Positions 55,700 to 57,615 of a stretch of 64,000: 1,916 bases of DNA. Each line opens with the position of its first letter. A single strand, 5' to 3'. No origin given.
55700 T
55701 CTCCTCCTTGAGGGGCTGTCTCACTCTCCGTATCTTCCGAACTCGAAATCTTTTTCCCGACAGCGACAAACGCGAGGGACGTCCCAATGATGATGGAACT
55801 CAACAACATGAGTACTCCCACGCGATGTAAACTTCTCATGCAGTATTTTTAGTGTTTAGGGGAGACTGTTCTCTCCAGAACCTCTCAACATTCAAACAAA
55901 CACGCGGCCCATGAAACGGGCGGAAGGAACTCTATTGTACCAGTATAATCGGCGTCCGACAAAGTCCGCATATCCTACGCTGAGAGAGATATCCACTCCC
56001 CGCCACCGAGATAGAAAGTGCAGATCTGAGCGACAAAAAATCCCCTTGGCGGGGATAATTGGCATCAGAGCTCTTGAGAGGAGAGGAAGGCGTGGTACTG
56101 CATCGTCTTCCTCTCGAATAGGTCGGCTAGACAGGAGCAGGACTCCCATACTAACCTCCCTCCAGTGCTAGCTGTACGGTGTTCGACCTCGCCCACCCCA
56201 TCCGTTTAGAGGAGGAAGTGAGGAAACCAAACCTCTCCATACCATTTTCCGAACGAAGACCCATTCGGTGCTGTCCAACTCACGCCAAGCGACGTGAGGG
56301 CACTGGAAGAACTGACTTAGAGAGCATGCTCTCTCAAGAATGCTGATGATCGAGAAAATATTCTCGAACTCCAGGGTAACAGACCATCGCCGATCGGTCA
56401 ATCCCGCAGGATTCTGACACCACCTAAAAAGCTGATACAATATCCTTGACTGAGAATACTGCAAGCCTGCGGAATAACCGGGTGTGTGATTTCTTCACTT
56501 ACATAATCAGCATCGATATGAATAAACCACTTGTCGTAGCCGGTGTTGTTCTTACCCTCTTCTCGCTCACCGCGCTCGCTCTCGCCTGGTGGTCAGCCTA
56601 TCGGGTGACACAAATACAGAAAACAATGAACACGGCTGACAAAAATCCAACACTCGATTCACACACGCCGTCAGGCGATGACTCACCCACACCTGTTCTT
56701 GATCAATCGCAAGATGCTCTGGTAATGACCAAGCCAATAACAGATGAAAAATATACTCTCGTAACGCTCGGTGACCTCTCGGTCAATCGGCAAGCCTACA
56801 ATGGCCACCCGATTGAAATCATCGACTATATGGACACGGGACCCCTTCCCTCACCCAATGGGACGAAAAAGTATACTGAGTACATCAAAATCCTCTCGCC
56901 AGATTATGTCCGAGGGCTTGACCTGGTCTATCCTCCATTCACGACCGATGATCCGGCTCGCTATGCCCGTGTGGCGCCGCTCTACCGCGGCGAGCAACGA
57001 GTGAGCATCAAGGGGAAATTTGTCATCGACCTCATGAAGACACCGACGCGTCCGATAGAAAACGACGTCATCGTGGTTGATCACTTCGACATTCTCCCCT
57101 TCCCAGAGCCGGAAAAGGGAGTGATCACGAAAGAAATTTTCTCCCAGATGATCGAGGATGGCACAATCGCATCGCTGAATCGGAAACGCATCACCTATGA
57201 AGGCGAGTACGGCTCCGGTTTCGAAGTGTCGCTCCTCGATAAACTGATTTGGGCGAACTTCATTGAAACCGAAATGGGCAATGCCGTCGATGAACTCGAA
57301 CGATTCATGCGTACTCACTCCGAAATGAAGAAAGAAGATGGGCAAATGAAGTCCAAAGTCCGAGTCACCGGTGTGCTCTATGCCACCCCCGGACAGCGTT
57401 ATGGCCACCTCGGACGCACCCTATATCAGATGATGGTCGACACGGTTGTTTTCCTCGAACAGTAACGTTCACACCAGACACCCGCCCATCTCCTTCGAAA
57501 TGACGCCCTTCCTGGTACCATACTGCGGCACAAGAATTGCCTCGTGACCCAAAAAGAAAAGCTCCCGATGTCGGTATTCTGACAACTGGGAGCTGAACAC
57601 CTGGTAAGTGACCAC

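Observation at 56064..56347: Third copy of the same inverted-repeat bracket around a different noncoding interior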

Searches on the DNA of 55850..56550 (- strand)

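Call 6: search_rna_families(source=window, start=55850, end=56550, threshold=evalue, max_evalue=10, show_alignments=3)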
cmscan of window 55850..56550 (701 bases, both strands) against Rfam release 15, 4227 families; matches with E-value up to 10: 2.
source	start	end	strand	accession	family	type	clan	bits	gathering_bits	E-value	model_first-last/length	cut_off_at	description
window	56080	56117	+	RF03778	mir-483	Gene; miRNA;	-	15.6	60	5.9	1-75/75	no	mir-483 microRNA precursor family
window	56079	56116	+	RF00692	MIR171_2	Gene; miRNA;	CL00099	13.6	65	8.4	1-111/111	no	MIR171_2 microRNA precursor family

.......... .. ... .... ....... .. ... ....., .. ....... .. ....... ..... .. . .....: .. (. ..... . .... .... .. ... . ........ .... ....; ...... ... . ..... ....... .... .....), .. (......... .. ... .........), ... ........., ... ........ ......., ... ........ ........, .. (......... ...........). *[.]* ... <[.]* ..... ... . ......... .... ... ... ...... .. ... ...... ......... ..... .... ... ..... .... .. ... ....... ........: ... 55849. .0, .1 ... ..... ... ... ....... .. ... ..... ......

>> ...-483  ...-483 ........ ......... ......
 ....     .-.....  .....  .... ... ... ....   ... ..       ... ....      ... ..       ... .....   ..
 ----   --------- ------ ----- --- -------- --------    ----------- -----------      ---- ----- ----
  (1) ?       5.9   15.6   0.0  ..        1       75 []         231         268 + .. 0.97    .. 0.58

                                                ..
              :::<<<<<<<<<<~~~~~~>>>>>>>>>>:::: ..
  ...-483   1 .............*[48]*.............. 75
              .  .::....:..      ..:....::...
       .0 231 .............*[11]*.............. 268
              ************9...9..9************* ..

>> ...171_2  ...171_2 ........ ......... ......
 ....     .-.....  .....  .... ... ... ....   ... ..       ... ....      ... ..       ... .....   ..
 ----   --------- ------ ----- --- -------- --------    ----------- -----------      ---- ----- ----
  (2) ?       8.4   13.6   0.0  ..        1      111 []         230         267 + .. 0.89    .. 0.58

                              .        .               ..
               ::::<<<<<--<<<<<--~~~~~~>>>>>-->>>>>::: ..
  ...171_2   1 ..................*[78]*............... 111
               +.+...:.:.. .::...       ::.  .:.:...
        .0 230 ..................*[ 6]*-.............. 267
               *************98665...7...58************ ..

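Call 72: build_rna_model(alignment_id=A4, structure=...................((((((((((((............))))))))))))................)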
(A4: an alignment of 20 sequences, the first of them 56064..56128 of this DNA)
Model R1 built from alignment A4 (20 sequences, 71 columns); structure: as given.
model positions 64; base pairs 12; branch points 0; effective number of sequences 12.84; information 0.875 bits per position. Calibrated on 0.2 Mb of random sequence (short: E-values are rough).
structure used (alignment columns):
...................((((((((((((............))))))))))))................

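Call 73: search_with_rna_model(model_id=R1, sources=[window, L011, L013, L014, L015, L016, L017, L019, L020, L021, L022, L028, L029, L030, L041, L042, L047, L053, L055, L056, L057, L058, L059, L060, L061, L062, L063], max_evalue=1)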
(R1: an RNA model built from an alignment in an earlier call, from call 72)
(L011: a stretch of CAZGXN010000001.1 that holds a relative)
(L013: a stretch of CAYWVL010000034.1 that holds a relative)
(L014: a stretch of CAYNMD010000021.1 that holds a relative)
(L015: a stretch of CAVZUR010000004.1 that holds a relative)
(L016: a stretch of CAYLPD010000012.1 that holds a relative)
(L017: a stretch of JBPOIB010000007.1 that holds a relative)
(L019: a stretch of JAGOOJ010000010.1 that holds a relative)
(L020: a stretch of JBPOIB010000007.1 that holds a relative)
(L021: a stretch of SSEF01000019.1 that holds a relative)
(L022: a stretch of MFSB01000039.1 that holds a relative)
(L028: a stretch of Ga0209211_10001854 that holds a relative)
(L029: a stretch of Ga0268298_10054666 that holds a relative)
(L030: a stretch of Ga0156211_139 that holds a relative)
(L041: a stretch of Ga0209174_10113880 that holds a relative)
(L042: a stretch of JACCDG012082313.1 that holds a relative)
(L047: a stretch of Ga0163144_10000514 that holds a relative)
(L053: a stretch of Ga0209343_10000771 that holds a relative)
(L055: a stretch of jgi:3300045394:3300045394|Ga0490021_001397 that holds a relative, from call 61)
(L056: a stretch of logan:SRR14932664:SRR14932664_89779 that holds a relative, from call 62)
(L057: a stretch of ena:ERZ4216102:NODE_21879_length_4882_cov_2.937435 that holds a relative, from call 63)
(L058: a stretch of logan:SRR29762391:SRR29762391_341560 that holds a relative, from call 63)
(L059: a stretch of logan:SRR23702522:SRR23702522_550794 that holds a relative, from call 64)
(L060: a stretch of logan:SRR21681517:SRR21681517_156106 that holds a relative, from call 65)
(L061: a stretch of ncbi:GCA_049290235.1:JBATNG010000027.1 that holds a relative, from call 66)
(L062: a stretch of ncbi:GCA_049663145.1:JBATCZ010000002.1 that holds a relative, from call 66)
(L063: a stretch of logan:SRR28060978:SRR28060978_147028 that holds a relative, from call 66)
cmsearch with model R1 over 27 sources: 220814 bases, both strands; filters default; matches with E-value up to 1: 63.
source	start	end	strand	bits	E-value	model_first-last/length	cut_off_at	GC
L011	6746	6810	-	80.2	1.3e-17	1-64/64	no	0.46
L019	2537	2601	+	79.5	2e-17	1-64/64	no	0.49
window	62880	62944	-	79.3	2.2e-17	1-64/64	no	0.52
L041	793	857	+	77.5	6.4e-17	1-64/64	no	0.43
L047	386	450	+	75.2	2.4e-16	1-64/64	no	0.43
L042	3415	3478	+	74.3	4.2e-16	1-64/64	no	0.47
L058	2048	2111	-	69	9.2e-15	1-64/64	no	0.52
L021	1415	1478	+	67.4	2.3e-14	1-64/64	no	0.5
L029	2045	2108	-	67.4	2.3e-14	1-64/64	no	0.5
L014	1250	1314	+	67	2.9e-14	1-64/64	no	0.46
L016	864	926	-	66.8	3.3e-14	1-64/64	no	0.49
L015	4608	4670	-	66.4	4.2e-14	1-64/64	no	0.49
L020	5178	5241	-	65.6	6.6e-14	1-64/64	no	0.5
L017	1910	1974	-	63.7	2.1e-13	1-64/64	no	0.48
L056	3560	3626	-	62.6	3.8e-13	1-64/64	no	0.48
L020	4798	4862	-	62.6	4e-13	1-64/64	no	0.49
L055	3584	3650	-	61.6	6.9e-13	1-64/64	no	0.43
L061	5371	5430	-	54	6e-11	1-64/64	no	0.53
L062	2525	2584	-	54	6e-11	1-64/64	no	0.53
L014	1446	1510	+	53.7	7.1e-11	1-64/64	no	0.49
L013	1634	1694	-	53.7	7.2e-11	1-64/64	no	0.52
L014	773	836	+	53.4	8.7e-11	1-64/64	no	0.52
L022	1447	1510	-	52.2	1.7e-10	1-64/64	no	0.44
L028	6394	6457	+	52.2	1.7e-10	1-64/64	no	0.44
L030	6013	6076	-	52.2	1.7e-10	1-64/64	no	0.44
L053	1134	1197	-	52.2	1.7e-10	1-64/64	no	0.44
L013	1867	1930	-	49.7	7.7e-10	1-64/64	no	0.45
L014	1668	1732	+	48.2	1.8e-09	1-64/64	no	0.49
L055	3793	3871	+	23.7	0.0031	1-64/64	no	0.53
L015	4746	4825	+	22.5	0.0062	1-64/64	no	0.49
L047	399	434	-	21.3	0.013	14-48/64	no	0.44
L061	5569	5647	+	20.4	0.021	1-64/64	no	0.52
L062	2723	2801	+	20.4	0.021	1-64/64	no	0.52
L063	83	161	+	20.4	0.021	1-64/64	no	0.52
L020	5194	5229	+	19.9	0.029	14-48/64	no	0.58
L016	1186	1222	+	19.6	0.034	1-64/64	no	0.41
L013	2011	2079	+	18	0.086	1-64/64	no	0.51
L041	806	841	-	18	0.087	14-48/64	no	0.44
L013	1805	1849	+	18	0.089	1-64/64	no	0.42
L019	2550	2585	-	17.8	0.099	14-48/64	no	0.58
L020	5347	5390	+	17.4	0.13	1-64/64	no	0.43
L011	6762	6797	+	17.2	0.14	14-48/64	no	0.53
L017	2067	2108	+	17.2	0.14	1-64/64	no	0.38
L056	3769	3844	+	16.7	0.18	1-64/64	no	0.5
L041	606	660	-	16.7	0.19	1-64/64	no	0.45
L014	1529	1567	-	16.7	0.19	1-64/64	no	0.38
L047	119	175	-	16.5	0.21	1-64/64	no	0.46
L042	3428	3462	-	16.2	0.24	14-48/64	no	0.51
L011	7065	7117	+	16.2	0.25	1-64/64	no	0.47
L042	3152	3212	-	16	0.28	1-64/64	no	0.41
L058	2065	2097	+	15.9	0.29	15-47/64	no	0.58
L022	1714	1780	+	15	0.49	1-64/64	no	0.46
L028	6124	6190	-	15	0.49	1-64/64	no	0.46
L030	6280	6346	+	15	0.49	1-64/64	no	0.46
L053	1401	1467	+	15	0.49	1-64/64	no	0.46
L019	2237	2285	-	15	0.51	1-64/64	no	0.39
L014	927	983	-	14.2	0.79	1-64/64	no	0.47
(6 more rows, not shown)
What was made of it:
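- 56081..56115 (-): P2 hairpin of unit A. On the minus strand: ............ - loop - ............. It abuts the 3' strand of P1 with no spacer. The covariance model of junction + P2 + P1 3' strand hits 56064-56128 (-) at 58.9 bits (call 73).
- The covariance model of the 3' module finds exactly three strong hits in the window, all on the minus strand (call 73).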

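Call 85: search_dna_similar(query=window:56030-56410:-, collection=plasmids, mode=distant, max_evalue=0.001, max_rows=10)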
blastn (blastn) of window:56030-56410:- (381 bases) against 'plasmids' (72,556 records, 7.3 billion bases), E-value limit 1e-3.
No match.

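Call 90: search_with_rna_model(model_id=R1, sources=[L064, L065, L066, L067, L068, L057, L059, L060, L063], max_evalue=0.1)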
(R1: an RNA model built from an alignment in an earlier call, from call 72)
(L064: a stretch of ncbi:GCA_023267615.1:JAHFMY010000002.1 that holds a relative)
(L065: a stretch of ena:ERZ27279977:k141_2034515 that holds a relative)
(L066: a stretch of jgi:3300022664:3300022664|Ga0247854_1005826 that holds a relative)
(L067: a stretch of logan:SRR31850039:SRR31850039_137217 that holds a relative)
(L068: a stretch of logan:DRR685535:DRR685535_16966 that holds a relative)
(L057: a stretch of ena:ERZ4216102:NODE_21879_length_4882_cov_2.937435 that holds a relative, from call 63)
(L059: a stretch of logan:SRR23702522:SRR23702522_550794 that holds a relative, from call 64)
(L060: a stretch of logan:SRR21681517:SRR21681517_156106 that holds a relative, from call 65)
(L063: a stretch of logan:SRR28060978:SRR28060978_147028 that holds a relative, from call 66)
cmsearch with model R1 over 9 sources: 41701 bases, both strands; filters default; matches with E-value up to 0.1: 1.
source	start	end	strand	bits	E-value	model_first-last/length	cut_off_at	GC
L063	83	161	+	20.4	0.004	1-64/64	no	0.52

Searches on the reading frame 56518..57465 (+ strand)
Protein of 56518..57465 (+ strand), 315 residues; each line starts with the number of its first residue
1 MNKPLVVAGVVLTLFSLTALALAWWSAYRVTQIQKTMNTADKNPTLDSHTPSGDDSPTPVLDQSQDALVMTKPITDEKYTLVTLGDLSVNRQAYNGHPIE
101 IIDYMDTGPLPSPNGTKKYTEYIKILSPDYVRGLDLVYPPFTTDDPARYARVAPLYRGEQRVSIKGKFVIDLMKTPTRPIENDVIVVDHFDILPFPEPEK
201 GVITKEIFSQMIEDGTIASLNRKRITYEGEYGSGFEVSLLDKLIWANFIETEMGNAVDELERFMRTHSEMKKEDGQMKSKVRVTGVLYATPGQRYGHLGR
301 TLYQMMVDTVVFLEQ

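Call 16: search_protein_families(library=pfam, proteins=[window:56518-57465:+], max_evalue=0.01)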
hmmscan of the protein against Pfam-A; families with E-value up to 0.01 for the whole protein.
window:56518-57465:+ (315 aa): 0 families

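Call 60: find_homologous_proteins(query=window:56518-57465:+, max_evalue=1e-10)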
Query window:56518-57465:+ (315 aa): 7 proteins with E <= 1e-10 among 1682 candidates.
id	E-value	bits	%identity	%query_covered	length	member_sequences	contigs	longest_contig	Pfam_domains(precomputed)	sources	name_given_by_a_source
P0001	5.1e-207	704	99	100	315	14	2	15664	-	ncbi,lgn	ncbi:MAG: hypothetical protein WBO92_00080 [Candidatus Moraniibacteriota bacterium]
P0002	2.3e-155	534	77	100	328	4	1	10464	-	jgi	jgi:hypothetical protein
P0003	1.9e-150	518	74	100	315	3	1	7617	-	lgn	-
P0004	2.0e-146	505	73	100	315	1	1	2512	-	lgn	-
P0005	2.0e-135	469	68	99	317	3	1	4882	-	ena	-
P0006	1.6e-91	325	49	99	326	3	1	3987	-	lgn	-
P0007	3.0e-65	239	94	37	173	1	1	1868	-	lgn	-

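Call 61: find_encoding_contigs(protein=P0002, flank=4000, max_places=3)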
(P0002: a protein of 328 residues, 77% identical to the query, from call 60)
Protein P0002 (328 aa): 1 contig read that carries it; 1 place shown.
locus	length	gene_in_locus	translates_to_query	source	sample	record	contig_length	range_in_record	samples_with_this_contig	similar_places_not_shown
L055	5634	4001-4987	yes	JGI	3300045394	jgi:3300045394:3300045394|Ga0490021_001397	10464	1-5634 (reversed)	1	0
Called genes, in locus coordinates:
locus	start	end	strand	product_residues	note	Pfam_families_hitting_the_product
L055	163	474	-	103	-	-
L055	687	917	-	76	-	PF04070:DUF378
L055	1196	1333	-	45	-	-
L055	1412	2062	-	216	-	PF01726:LexA_DNA_bind, PF00717:Peptidase_S24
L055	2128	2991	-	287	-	PF02424:ApbE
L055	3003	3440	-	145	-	-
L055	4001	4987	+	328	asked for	-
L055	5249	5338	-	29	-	-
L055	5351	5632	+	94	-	?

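Call 62: find_encoding_contigs(protein=P0003, flank=4000, max_places=3)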
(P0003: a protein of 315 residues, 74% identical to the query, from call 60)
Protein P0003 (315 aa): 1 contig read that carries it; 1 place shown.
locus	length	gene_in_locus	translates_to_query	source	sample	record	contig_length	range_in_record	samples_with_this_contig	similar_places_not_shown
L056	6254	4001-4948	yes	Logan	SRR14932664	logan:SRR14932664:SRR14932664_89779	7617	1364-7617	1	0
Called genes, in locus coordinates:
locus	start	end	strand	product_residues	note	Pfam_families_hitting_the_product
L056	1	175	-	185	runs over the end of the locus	PF02600:DsbB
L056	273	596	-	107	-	-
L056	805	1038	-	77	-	PF04070:DUF378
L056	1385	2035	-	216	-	PF01726:LexA_DNA_bind, PF00717:Peptidase_S24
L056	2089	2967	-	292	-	PF02424:ApbE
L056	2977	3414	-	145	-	-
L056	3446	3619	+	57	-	-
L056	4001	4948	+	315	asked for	-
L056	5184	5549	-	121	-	-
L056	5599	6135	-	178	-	PF06041:DUF924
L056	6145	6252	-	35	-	?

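Call 63: find_encoding_contigs(protein=P0005, flank=4000, max_places=3)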
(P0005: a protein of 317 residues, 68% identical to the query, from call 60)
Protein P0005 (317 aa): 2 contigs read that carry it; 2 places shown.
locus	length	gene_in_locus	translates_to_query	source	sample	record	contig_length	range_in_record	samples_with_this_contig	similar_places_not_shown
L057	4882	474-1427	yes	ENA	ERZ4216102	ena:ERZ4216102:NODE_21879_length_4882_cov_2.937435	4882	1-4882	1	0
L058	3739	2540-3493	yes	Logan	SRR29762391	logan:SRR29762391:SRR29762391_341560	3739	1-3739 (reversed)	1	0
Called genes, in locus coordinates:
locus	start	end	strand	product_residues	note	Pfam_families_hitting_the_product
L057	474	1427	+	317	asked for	-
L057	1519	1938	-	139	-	-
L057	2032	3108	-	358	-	-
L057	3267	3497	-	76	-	-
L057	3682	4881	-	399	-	?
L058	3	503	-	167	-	?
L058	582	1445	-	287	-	PF02424:ApbE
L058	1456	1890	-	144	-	-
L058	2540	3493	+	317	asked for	-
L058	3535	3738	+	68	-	?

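Call 64: find_encoding_contigs(protein=P0006, flank=4000, max_places=3)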
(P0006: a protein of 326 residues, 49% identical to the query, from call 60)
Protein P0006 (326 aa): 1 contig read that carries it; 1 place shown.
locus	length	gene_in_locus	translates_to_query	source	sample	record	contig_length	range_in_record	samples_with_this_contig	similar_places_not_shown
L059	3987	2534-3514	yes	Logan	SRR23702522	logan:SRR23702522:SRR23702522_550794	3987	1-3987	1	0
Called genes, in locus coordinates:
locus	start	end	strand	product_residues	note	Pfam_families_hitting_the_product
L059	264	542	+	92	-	PF14242:DUF4342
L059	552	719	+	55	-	-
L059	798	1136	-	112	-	-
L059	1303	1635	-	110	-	-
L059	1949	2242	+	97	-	-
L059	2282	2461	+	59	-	-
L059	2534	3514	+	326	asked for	-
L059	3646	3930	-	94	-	-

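Call 65: find_encoding_contigs(protein=P0004, flank=4000, max_places=3)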
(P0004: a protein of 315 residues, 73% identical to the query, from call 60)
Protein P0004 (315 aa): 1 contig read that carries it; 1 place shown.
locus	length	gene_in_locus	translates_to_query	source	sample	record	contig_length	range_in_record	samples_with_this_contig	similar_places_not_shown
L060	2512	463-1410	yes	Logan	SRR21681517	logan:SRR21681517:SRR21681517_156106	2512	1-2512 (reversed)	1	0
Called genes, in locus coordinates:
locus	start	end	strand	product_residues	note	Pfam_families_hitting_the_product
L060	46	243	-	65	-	-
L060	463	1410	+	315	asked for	-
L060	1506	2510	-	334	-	?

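Call 66: find_encoding_contigs(protein=P0001, flank=10000, max_places=3)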
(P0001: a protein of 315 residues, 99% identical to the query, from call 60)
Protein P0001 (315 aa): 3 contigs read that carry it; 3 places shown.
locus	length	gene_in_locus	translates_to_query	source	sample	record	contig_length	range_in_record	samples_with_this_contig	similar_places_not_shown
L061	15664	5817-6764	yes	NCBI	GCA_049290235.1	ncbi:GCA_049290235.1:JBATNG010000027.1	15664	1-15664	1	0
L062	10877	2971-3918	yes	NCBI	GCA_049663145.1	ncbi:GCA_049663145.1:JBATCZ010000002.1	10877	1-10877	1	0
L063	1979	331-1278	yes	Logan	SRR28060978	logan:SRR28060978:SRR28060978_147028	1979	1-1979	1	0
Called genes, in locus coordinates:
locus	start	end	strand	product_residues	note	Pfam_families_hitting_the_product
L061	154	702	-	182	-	PF02600:DsbB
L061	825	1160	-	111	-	-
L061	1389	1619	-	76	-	PF04070:DUF378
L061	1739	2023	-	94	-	PF09932:DUF2164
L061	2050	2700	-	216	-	PF01726:LexA_DNA_bind, PF00717:Peptidase_S24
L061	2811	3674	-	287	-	PF02424:ApbE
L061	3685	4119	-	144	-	-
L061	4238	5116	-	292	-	-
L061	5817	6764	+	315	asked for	-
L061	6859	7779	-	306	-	PF01259:SAICAR_synt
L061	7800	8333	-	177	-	PF00731:AIRC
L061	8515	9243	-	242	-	PF00551:Formyl_trans_N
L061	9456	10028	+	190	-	PF00717:Peptidase_S24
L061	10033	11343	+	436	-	PF00817:IMS, PF11799:IMS_C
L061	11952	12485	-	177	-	PF06041:DUF924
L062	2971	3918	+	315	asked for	-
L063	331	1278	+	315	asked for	-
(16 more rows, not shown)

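Call 94: search_protein_families(library=pfam, proteins=[window:56518-57465:+], max_evalue=1)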
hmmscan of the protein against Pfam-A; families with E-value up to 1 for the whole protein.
window:56518-57465:+ (315 aa): 0 families
